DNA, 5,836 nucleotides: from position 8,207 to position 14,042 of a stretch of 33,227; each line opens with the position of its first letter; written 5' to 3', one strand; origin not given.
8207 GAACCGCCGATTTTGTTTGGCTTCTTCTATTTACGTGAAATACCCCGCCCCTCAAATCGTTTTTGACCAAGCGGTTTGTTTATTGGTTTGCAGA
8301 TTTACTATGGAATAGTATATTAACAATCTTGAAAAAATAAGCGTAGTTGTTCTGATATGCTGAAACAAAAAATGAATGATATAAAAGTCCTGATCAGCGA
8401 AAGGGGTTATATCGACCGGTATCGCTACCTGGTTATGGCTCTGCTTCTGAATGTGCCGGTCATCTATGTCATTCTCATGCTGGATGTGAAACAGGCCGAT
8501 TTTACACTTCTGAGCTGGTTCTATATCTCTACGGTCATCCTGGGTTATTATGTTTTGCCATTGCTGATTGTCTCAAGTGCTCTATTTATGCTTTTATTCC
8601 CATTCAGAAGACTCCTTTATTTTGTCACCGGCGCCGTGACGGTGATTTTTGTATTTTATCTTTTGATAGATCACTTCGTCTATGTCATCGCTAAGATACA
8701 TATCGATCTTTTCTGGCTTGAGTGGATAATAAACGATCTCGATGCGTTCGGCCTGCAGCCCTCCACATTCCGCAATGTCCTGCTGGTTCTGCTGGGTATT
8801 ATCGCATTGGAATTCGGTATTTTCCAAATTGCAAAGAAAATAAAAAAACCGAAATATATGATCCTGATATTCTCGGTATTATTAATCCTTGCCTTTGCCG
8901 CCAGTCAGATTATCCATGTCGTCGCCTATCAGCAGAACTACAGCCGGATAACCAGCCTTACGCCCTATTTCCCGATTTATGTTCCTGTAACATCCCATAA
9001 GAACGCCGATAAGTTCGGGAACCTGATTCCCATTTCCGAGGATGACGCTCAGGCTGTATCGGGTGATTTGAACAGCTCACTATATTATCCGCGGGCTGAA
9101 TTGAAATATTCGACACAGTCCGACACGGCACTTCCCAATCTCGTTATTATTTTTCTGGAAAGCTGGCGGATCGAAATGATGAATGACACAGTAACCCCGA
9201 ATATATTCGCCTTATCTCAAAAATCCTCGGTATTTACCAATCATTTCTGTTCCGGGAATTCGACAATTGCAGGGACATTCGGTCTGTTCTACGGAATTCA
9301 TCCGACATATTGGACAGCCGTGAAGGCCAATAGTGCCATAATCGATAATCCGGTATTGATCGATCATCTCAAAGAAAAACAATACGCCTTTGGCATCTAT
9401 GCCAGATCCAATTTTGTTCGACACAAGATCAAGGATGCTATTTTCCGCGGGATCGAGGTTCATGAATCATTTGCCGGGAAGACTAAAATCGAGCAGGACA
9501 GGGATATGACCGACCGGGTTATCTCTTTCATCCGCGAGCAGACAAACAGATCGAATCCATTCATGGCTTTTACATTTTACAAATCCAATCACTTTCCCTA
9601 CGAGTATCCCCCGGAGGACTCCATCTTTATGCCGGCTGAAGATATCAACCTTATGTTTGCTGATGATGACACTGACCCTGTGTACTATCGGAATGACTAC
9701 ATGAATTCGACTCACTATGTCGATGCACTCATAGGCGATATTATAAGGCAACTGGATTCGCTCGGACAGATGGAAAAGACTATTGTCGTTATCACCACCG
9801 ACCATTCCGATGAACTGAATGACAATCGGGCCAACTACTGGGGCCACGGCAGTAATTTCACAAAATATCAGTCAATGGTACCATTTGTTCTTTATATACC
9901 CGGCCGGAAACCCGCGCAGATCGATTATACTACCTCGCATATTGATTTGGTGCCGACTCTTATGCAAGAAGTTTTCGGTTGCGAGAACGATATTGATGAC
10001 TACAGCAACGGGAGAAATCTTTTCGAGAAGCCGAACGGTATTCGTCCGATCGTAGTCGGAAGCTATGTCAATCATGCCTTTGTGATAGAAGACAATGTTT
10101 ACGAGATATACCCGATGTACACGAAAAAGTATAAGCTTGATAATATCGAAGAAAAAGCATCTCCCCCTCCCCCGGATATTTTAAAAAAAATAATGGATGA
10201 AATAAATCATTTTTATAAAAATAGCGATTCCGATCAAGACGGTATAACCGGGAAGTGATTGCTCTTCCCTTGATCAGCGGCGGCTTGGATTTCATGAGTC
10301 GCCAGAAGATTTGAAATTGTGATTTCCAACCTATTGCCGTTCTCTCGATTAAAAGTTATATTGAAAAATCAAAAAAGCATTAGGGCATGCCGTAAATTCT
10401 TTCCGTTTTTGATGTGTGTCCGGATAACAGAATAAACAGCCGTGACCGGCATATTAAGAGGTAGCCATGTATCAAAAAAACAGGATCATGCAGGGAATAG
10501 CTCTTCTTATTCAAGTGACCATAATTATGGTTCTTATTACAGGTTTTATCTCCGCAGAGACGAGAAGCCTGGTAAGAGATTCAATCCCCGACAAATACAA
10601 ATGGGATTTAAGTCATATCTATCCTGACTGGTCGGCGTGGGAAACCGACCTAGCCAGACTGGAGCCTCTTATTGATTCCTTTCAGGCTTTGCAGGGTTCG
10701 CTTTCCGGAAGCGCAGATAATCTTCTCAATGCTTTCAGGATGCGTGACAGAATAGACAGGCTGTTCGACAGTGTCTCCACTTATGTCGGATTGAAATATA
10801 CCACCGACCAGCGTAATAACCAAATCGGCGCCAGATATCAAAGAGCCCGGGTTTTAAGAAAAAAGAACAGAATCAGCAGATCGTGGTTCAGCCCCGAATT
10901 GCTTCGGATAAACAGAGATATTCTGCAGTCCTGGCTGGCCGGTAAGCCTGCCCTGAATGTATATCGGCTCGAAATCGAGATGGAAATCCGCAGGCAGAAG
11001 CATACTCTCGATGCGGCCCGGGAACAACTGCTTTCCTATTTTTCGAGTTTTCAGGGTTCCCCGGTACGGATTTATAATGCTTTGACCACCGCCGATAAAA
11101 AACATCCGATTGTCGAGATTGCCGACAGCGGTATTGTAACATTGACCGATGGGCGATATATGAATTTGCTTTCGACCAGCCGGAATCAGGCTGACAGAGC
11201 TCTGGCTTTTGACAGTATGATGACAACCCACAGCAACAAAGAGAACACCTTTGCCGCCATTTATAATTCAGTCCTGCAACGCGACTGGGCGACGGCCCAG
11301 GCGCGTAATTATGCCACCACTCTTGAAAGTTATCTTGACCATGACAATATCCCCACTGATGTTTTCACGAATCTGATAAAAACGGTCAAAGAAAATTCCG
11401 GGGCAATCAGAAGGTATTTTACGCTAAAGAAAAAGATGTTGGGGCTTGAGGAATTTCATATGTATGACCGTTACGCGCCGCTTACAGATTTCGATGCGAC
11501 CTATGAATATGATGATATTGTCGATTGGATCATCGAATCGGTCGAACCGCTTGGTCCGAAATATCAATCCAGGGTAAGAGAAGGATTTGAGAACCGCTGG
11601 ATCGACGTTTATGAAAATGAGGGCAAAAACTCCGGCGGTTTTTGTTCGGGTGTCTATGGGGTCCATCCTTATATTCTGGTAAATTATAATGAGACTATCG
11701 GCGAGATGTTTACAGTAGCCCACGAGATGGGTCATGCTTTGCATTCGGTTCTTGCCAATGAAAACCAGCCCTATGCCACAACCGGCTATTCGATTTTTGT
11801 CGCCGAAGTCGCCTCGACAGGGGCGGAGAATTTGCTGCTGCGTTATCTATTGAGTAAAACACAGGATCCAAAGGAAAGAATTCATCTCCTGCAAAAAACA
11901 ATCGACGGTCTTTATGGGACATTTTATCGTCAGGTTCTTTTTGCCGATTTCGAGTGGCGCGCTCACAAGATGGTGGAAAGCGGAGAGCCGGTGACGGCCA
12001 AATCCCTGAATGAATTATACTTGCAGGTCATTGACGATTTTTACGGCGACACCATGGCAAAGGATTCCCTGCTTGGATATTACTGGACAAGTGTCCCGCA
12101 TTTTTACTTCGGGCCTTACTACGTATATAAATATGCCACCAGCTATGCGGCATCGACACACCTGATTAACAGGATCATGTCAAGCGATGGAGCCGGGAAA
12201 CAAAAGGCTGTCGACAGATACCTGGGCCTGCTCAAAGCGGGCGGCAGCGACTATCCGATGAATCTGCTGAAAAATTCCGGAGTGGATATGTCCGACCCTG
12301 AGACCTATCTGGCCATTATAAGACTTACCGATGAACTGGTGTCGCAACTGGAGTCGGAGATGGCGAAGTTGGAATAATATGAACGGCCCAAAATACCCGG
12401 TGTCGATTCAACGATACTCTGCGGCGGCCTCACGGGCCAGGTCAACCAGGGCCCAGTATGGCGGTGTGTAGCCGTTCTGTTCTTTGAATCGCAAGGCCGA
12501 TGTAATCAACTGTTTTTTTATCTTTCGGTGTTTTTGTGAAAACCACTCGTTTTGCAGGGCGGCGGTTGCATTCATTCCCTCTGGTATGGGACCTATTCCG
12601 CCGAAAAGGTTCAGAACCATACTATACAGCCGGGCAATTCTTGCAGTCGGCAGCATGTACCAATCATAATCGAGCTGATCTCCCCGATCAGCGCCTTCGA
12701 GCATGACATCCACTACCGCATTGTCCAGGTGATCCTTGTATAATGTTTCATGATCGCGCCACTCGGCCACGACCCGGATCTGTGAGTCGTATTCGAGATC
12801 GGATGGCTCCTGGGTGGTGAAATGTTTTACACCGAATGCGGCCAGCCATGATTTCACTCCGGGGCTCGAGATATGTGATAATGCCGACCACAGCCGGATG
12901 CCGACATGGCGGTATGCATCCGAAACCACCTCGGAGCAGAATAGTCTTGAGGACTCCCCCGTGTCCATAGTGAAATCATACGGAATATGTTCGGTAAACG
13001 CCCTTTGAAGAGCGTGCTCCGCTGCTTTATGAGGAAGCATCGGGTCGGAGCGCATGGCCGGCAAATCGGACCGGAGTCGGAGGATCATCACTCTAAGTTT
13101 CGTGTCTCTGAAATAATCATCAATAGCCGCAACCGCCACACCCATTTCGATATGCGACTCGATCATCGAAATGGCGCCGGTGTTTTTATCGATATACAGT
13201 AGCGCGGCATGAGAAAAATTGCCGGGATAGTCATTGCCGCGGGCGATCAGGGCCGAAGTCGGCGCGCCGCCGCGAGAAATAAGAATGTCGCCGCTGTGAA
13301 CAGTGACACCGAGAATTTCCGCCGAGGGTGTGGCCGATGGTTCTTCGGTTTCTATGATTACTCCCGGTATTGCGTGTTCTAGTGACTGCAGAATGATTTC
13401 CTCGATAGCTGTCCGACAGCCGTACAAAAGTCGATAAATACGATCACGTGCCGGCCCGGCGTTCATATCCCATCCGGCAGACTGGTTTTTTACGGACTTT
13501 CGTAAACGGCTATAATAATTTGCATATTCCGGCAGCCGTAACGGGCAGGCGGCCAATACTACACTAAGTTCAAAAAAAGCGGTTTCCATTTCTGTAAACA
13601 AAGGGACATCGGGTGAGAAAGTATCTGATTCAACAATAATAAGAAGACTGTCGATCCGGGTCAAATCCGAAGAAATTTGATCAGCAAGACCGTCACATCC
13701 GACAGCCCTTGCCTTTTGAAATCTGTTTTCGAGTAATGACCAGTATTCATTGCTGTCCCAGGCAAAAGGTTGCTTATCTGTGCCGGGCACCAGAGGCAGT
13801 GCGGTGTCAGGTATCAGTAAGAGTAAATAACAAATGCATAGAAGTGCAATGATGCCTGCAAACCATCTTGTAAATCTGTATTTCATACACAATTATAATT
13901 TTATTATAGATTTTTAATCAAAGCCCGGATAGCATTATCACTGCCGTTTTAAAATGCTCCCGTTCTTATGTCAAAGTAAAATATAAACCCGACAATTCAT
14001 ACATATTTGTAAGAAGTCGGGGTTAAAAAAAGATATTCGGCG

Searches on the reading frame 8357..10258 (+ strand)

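Call 28: search_protein_families(library=pfam, max_evalue=0.00001, proteins=[window:8357-10258:+])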
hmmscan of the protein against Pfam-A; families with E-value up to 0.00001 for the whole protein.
window:8357-10258:+ (633 aa): 2 families
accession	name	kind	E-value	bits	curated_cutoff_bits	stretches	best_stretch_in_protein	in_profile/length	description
PF00884.28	Sulfatase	-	1.6e-35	123.3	25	1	260-537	1-297/301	Sulfatase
PF11893.13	DUF3413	-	5.9e-16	58.8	27.1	1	46-250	41-247/248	Domain of unknown function (DUF3413)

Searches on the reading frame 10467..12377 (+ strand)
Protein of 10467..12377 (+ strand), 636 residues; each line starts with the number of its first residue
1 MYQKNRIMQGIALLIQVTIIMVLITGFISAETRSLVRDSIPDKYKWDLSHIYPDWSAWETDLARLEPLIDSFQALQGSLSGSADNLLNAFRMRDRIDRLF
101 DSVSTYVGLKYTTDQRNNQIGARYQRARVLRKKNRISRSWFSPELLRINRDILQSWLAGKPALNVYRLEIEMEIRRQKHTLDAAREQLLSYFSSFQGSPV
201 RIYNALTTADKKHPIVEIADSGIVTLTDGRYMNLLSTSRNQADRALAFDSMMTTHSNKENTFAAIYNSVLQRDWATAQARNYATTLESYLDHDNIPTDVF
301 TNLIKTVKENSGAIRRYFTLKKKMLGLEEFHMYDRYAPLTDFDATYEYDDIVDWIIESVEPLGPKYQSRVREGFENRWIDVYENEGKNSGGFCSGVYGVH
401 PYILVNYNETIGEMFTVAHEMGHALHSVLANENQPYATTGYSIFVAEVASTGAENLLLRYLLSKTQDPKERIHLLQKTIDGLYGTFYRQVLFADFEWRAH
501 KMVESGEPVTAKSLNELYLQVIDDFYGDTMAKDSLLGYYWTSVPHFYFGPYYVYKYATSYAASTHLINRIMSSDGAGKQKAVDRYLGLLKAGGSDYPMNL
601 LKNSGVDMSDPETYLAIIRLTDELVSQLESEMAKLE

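Call 28: search_protein_families(library=pfam, max_evalue=0.00001, proteins=[window:10467-12377:+])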
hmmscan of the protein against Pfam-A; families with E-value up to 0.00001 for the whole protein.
window:10467-12377:+ (636 aa): 2 families
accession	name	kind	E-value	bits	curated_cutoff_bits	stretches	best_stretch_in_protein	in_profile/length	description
PF01432.26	Peptidase_M3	-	1.3e-70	239.5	27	1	235-618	2-455/457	Peptidase family M3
PF08439.15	Peptidase_M3_N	-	1.6e-12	47.9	25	1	144-210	1-67/70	Oligopeptidase F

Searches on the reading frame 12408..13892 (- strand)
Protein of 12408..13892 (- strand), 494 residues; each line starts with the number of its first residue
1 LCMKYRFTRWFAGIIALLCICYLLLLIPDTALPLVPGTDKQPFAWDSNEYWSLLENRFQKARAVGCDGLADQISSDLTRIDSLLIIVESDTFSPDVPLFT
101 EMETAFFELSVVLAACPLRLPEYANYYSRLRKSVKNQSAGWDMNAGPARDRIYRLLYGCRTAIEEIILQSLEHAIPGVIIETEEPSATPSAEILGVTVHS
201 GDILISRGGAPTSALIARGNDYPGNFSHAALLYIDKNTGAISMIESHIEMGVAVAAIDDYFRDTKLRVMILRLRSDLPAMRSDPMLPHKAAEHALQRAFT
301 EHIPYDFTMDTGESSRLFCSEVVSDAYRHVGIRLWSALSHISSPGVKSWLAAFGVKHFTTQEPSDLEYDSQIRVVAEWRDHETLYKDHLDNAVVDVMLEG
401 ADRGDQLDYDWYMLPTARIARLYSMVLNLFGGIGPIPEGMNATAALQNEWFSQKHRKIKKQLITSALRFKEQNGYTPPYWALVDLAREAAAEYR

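Call 28: search_protein_families(library=pfam, max_evalue=0.00001, proteins=[window:12408-13892:-])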
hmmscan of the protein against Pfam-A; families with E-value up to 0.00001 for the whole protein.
window:12408-13892:- (494 aa): 1 family
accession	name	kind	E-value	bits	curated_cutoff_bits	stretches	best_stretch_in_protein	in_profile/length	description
PF05708.18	Peptidase_C92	-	4.9e-11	43.4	27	1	198-334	2-125/166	Permuted papain-like amidase enzyme, YaeF/YiiX, C92 family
